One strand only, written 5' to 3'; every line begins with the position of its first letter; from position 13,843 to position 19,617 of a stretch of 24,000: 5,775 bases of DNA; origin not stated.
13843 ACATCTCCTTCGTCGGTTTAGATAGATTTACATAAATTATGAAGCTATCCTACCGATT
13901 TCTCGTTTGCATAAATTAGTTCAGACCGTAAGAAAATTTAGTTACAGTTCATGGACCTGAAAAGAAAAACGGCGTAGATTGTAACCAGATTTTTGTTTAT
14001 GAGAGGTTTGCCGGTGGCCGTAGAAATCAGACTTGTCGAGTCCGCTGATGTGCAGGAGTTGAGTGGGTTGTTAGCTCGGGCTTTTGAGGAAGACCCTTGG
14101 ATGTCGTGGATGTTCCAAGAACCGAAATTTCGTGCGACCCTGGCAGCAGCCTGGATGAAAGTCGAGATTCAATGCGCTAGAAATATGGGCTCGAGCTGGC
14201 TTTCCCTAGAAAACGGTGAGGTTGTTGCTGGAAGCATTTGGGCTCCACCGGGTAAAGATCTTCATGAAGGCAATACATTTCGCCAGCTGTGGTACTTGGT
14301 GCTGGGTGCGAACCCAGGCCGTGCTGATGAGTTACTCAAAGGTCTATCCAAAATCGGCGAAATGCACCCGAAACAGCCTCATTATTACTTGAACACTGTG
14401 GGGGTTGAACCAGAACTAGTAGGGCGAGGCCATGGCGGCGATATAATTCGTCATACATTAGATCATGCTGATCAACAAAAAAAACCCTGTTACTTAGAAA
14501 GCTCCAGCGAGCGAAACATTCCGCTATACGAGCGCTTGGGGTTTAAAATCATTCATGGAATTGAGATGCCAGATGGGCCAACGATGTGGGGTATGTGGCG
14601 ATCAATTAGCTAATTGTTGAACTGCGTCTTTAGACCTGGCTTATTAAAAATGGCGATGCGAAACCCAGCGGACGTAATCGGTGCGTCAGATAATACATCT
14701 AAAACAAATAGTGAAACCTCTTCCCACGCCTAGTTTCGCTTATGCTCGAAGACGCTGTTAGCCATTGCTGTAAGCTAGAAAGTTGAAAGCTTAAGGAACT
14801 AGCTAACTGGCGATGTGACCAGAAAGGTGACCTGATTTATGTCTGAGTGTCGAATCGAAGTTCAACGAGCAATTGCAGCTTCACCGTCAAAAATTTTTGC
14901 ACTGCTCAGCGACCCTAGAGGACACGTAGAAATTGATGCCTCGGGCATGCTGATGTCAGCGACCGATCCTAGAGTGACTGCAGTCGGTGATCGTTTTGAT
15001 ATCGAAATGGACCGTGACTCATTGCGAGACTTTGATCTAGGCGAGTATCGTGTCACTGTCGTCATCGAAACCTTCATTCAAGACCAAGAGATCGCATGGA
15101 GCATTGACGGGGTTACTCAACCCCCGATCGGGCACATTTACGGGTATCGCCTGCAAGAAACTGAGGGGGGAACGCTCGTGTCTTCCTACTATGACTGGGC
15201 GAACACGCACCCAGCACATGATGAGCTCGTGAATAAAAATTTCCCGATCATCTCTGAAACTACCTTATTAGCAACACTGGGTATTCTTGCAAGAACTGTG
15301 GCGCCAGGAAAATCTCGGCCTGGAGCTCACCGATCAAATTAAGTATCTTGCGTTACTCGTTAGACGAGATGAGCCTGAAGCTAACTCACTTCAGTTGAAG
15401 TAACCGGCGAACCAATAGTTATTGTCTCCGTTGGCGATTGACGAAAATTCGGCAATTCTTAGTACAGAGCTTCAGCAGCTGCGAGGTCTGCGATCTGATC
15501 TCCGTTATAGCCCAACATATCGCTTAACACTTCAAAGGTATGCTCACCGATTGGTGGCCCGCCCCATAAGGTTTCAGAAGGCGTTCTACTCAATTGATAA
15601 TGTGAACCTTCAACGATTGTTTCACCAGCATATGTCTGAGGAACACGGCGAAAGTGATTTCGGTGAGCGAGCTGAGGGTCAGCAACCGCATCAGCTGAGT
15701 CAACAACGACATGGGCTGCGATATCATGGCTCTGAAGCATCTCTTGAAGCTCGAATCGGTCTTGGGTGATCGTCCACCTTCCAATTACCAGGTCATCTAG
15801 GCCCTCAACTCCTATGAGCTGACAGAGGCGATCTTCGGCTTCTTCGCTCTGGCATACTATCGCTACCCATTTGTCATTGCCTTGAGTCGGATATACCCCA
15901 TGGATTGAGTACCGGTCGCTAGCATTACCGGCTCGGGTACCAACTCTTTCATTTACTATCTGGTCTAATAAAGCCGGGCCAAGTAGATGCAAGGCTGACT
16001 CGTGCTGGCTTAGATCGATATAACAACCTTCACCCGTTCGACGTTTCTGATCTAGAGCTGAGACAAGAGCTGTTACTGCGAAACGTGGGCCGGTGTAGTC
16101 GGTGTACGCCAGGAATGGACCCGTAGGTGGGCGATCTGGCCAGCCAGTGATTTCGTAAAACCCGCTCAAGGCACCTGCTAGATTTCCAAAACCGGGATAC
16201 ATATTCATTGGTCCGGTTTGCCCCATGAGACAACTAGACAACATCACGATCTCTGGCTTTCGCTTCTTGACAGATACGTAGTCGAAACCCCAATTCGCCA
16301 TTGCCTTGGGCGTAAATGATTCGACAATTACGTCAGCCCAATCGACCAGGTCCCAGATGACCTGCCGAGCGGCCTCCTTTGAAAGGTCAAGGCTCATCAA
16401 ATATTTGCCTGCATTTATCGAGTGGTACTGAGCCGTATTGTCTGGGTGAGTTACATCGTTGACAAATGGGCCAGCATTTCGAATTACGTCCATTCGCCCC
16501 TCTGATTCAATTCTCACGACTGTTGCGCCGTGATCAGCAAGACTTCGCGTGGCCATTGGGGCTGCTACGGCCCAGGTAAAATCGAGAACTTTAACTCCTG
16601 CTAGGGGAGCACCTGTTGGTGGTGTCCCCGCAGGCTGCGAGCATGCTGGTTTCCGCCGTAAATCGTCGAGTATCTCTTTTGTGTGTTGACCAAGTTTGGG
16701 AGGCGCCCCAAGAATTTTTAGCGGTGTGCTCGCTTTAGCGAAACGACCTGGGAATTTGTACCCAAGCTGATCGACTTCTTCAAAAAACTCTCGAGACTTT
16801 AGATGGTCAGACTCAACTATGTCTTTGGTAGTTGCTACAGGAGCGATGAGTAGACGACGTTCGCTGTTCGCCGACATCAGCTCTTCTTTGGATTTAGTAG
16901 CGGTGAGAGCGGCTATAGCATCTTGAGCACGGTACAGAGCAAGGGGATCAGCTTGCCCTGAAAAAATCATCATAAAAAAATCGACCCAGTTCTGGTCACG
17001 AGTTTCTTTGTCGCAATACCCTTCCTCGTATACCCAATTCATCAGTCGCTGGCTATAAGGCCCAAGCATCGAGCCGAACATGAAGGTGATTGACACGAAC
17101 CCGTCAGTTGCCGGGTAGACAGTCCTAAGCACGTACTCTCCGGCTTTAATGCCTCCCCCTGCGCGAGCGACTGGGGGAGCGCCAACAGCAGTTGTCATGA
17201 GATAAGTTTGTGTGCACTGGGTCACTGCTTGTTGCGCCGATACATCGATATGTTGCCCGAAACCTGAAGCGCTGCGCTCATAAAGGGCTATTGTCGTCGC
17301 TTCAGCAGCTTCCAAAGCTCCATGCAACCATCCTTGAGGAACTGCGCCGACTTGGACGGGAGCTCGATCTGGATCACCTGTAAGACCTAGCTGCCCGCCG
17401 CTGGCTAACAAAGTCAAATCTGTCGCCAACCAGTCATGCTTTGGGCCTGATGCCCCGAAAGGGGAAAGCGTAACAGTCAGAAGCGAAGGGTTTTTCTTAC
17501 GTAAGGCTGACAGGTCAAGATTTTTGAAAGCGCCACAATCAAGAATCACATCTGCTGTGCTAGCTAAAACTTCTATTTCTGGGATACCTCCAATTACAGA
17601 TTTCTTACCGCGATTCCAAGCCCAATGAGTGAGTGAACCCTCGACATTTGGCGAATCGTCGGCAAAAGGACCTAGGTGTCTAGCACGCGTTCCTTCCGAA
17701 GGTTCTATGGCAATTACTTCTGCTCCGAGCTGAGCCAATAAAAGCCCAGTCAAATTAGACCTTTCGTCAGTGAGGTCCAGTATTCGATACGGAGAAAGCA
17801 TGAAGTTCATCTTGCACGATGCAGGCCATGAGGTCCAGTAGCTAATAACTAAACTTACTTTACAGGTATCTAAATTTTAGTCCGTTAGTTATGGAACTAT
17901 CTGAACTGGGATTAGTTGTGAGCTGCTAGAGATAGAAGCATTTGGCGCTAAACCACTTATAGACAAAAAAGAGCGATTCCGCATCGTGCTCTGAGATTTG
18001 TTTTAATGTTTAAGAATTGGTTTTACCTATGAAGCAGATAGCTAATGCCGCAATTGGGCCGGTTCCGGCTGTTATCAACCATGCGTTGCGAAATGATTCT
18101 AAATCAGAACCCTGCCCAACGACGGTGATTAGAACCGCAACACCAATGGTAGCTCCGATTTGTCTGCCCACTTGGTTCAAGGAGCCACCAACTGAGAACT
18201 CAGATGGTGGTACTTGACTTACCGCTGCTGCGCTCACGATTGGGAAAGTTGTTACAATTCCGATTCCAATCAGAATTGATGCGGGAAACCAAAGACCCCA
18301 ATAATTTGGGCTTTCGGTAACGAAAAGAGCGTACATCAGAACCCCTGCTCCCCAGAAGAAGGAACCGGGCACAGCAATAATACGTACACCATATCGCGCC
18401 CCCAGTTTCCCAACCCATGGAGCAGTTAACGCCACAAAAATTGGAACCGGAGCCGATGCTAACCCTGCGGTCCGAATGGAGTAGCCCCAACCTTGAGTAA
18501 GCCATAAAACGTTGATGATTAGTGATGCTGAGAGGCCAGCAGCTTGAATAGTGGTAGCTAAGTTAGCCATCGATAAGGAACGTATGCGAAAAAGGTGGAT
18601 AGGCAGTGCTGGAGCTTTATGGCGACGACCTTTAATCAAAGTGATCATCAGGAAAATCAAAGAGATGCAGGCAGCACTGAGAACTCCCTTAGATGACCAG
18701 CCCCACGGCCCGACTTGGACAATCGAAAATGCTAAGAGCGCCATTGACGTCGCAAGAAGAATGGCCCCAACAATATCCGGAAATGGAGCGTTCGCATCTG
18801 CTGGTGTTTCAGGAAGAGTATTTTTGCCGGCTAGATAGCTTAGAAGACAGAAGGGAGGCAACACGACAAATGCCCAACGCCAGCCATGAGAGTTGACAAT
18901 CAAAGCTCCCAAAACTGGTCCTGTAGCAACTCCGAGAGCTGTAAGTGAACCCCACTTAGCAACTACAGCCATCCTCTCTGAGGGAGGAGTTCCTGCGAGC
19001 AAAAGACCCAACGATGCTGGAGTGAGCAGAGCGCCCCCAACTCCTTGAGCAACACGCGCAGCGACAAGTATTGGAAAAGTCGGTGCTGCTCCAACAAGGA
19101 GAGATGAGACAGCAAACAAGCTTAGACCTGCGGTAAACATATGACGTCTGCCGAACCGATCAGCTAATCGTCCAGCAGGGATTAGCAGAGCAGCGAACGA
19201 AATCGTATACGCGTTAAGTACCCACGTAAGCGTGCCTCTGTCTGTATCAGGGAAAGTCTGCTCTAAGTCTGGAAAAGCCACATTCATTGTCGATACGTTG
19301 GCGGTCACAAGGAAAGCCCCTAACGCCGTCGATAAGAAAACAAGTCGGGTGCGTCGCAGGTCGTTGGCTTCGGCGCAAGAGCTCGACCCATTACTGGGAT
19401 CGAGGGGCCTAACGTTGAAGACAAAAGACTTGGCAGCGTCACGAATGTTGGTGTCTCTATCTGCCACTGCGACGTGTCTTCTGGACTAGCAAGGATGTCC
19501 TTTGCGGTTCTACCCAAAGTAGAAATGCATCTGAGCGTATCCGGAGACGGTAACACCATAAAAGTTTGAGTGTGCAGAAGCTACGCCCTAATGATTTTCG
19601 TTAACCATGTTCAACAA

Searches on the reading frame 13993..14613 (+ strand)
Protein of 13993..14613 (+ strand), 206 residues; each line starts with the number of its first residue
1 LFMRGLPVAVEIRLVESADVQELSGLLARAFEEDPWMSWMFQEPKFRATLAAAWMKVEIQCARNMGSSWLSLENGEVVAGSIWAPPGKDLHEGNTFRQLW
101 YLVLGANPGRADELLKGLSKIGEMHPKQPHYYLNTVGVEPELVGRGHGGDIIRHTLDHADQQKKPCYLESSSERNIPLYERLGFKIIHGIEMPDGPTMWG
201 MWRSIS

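Call 6: search_protein_families(library=pfam, proteins=[window:13993-14613:+], max_evalue=0.01)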
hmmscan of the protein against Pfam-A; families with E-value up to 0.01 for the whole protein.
window:13993-14613:+ (206 aa): 3 families
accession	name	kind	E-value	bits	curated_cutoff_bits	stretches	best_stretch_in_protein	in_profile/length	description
PF00583.31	Acetyltransf_1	-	1.6e-07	32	20.7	1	57-184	23-116/116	Acetyltransferase (GNAT) family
PF13508.13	Acetyltransf_7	-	3.8e-06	27.6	27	1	129-185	25-83/84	Acetyltransferase (GNAT) domain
PF13527.13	Acetyltransf_9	-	6.8e-05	23.3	25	1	132-186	74-126/127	Acetyltransferase (GNAT) domain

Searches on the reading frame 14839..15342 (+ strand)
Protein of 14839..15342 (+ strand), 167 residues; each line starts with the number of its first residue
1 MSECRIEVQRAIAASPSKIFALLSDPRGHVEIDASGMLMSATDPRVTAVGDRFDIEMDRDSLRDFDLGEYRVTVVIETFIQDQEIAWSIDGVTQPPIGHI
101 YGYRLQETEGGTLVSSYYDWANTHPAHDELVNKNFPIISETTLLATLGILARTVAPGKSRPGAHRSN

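Call 6: search_protein_families(library=pfam, proteins=[window:14839-15342:+], max_evalue=0.01)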
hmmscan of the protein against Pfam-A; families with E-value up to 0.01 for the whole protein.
window:14839-15342:+ (167 aa): 1 family
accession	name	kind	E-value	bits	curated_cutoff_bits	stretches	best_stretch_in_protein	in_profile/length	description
PF10604.15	Polyketide_cyc2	-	0.00088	20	27.4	1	4-115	2-103/142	Polyketide cyclase / dehydrase and lipid transport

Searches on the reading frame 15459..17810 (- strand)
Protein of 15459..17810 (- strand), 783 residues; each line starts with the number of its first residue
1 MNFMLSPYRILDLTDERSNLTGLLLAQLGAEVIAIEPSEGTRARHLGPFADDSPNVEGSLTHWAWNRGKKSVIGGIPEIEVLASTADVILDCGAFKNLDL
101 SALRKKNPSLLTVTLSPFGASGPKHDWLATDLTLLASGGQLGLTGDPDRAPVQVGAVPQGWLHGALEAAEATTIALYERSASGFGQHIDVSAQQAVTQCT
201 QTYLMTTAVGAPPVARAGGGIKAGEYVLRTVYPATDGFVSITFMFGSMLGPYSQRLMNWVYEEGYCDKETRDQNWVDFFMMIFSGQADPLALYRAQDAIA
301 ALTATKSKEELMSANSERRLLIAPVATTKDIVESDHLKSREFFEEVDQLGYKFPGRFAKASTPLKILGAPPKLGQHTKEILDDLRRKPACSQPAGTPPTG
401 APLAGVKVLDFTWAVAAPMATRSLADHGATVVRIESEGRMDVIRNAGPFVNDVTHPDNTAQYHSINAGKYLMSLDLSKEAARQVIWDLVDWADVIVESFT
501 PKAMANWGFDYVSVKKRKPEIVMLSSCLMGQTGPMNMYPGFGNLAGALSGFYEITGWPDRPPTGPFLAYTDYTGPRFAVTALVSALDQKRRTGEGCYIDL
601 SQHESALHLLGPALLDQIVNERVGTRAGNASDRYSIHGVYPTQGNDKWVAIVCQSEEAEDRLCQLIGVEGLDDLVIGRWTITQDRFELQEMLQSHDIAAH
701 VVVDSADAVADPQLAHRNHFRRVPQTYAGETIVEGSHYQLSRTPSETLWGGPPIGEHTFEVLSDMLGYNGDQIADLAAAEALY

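Call 6: search_protein_families(library=pfam, proteins=[window:15459-17810:-], max_evalue=0.01)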
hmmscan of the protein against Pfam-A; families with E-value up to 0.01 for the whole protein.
window:15459-17810:- (783 aa): 1 family
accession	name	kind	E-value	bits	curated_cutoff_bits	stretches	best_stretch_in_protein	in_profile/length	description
PF02515.22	CoA_transf_3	-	3.5e-130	434.8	23.3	2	403-758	1-366/366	CoA-transferase family III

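Call 86: search_protein_families(library=ncbifam, proteins=[window:15459-17810:-], max_evalue=0.001)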
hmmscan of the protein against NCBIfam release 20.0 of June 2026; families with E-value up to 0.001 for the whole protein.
window:15459-17810:- (783 aa): 7 families
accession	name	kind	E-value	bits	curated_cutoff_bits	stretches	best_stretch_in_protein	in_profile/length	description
NF052585.1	SucGlutTfsCaiB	equivalog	3e-68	230.2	750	2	400-688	5-291/394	succinate--glutarate CoA-transferase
NF041294.1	Scnl_mescCoAtase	equivalog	3.1e-63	214.2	700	2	403-762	4-380/381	succinyl-CoA:mesaconate CoA-transferase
NF003809.0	PRK05398.1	subfamily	3.5e-61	207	442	4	401-627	3-225/416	formyl-CoA transferase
TIGR03253.1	oxalate_frc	equivalog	4.1e-57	193.8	504.2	4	401-630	2-227/416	formyl-CoA transferase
NF008511.0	PRK11430.1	equivalog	9.1e-56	189.6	522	2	401-693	8-291/381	CoA:oxalate CoA-transferase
NF002914.1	PRK03525.1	equivalog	4.3e-38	131.3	413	3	398-668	5-262/400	L-carnitine CoA-transferase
TIGR04253.1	mesacon_CoA_iso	equivalog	5.3e-11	42.1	725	1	403-630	3-224/403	2-methylfumaryl-CoA isomerase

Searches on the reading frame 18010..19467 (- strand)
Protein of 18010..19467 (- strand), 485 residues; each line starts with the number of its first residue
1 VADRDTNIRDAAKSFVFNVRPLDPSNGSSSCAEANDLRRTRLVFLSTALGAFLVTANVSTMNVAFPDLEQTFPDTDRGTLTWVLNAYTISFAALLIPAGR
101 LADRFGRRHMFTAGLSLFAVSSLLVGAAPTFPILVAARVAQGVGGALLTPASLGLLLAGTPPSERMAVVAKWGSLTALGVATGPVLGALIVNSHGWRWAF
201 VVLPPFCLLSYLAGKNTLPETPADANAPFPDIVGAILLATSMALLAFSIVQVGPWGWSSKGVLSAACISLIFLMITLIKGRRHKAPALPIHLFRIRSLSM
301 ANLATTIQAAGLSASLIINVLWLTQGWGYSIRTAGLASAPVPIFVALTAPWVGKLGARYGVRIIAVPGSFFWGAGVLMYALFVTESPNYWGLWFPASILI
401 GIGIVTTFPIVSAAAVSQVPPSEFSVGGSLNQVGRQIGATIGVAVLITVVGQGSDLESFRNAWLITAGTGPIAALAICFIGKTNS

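Call 6: search_protein_families(library=pfam, proteins=[window:18010-19467:-], max_evalue=0.01)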
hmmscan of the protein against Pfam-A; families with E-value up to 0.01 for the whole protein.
window:18010-19467:- (485 aa): 2 families
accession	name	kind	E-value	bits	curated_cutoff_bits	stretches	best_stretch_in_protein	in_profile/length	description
PF07690.21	MFS_1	-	1.7e-48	165.8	33.4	2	48-277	2-227/347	Major Facilitator Superfamily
PF06609.19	TRI12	-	0.00039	19.4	23.2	1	63-202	65-201/599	Fungal trichothecene efflux pump (TRI12)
